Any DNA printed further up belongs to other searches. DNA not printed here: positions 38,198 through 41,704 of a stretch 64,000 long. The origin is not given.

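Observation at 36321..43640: Glycine dehydrogenase gene bracketed by two ~1.5-kb, near-identical direct repeats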

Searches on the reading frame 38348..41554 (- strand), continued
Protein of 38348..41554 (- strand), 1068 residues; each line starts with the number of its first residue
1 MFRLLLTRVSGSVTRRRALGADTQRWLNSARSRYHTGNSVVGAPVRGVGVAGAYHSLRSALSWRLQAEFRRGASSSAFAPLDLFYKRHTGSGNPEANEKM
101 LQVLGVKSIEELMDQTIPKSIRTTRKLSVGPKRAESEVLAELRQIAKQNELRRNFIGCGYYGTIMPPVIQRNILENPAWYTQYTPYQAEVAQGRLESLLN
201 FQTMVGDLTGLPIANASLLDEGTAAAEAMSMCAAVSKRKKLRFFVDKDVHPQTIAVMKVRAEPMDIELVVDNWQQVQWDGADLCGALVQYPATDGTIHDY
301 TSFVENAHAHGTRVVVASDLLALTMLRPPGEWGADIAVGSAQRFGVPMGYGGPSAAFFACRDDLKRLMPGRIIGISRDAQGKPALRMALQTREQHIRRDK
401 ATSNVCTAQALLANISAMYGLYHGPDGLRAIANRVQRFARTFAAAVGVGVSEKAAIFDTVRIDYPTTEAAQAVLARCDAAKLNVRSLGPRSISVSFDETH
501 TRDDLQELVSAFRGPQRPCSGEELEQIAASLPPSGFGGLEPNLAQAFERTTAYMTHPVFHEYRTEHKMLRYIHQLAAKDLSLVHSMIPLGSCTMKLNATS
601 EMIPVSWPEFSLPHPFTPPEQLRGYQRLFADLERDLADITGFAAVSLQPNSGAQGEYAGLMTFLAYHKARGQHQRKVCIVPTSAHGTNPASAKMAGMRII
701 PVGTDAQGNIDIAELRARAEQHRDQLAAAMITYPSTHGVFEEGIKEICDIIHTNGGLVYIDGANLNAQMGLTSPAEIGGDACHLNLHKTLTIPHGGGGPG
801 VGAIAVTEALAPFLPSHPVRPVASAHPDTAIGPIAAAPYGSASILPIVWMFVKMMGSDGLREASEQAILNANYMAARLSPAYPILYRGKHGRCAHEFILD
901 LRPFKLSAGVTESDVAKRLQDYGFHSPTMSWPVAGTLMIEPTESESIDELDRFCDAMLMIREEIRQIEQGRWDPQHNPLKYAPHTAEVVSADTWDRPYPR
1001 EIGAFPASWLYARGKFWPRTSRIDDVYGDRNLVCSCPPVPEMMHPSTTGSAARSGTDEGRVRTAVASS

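Call 50: find_encoding_contigs(protein=P0121, flank=10000, max_places=10)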
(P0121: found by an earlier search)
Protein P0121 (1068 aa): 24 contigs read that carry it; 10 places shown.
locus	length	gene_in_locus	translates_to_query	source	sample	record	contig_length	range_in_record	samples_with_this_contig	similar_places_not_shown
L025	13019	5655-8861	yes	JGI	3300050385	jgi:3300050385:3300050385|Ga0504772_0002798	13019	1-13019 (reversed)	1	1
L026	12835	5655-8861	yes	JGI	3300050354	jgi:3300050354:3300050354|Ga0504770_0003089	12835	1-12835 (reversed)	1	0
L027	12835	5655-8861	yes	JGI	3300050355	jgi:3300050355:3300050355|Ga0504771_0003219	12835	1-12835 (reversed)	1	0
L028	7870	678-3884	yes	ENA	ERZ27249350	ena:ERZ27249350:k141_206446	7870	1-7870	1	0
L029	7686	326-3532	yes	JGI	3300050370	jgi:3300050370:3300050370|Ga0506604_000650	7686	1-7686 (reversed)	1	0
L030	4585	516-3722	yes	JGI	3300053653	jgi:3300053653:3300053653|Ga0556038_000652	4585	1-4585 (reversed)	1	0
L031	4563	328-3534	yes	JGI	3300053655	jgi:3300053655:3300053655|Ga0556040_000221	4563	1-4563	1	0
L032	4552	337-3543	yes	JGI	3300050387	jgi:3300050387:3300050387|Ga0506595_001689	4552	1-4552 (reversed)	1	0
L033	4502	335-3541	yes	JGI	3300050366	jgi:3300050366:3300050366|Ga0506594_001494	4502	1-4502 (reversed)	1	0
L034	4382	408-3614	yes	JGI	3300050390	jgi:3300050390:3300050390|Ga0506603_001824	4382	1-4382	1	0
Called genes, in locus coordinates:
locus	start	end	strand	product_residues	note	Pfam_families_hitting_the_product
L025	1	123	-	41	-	?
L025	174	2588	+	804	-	PF03308:MeaB (faint), PF25199:nSTAND_NTPase5 (faint), PF01656:CbiA, PF02374:ArsA_ATPase, PF13614:AAA_31, PF01656:CbiA (weak), PF02374:ArsA_ATPase, PF13614:AAA_31, +6 more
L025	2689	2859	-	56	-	-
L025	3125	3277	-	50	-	-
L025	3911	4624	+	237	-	-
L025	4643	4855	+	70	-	-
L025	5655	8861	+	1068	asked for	PF02347:GDC-P, PF00266:Aminotran_5 (faint), PF02347:GDC-P, PF01212:Beta_elim_lyase (weak), PF21478:GcvP2_C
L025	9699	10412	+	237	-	-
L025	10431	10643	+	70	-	-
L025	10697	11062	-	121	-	-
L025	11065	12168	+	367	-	PF04438:zf-HIT (weak), PF25790:BCD1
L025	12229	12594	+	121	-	-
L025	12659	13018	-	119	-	?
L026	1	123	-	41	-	?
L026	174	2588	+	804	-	PF03308:MeaB (faint), PF25199:nSTAND_NTPase5 (faint), PF01656:CbiA, PF02374:ArsA_ATPase, PF13614:AAA_31, PF01656:CbiA (weak), PF02374:ArsA_ATPase, PF13614:AAA_31, +6 more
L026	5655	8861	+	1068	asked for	PF02347:GDC-P, PF00266:Aminotran_5 (faint), PF02347:GDC-P, PF01212:Beta_elim_lyase (weak), PF21478:GcvP2_C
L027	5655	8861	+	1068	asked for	PF02347:GDC-P, PF00266:Aminotran_5 (faint), PF02347:GDC-P, PF01212:Beta_elim_lyase (weak), PF21478:GcvP2_C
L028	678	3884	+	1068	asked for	PF02347:GDC-P, PF00266:Aminotran_5 (faint), PF02347:GDC-P, PF01212:Beta_elim_lyase (weak), PF21478:GcvP2_C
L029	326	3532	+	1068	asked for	PF02347:GDC-P, PF00266:Aminotran_5 (faint), PF02347:GDC-P, PF01212:Beta_elim_lyase (weak), PF21478:GcvP2_C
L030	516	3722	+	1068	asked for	PF02347:GDC-P, PF00266:Aminotran_5 (faint), PF02347:GDC-P, PF01212:Beta_elim_lyase (weak), PF21478:GcvP2_C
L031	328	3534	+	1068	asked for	PF02347:GDC-P, PF00266:Aminotran_5 (faint), PF02347:GDC-P, PF01212:Beta_elim_lyase (weak), PF21478:GcvP2_C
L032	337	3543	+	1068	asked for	PF02347:GDC-P, PF00266:Aminotran_5 (faint), PF02347:GDC-P, PF01212:Beta_elim_lyase (weak), PF21478:GcvP2_C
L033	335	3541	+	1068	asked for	PF02347:GDC-P, PF00266:Aminotran_5 (faint), PF02347:GDC-P, PF01212:Beta_elim_lyase (weak), PF21478:GcvP2_C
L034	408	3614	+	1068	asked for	PF02347:GDC-P, PF00266:Aminotran_5 (faint), PF02347:GDC-P, PF01212:Beta_elim_lyase (weak), PF21478:GcvP2_C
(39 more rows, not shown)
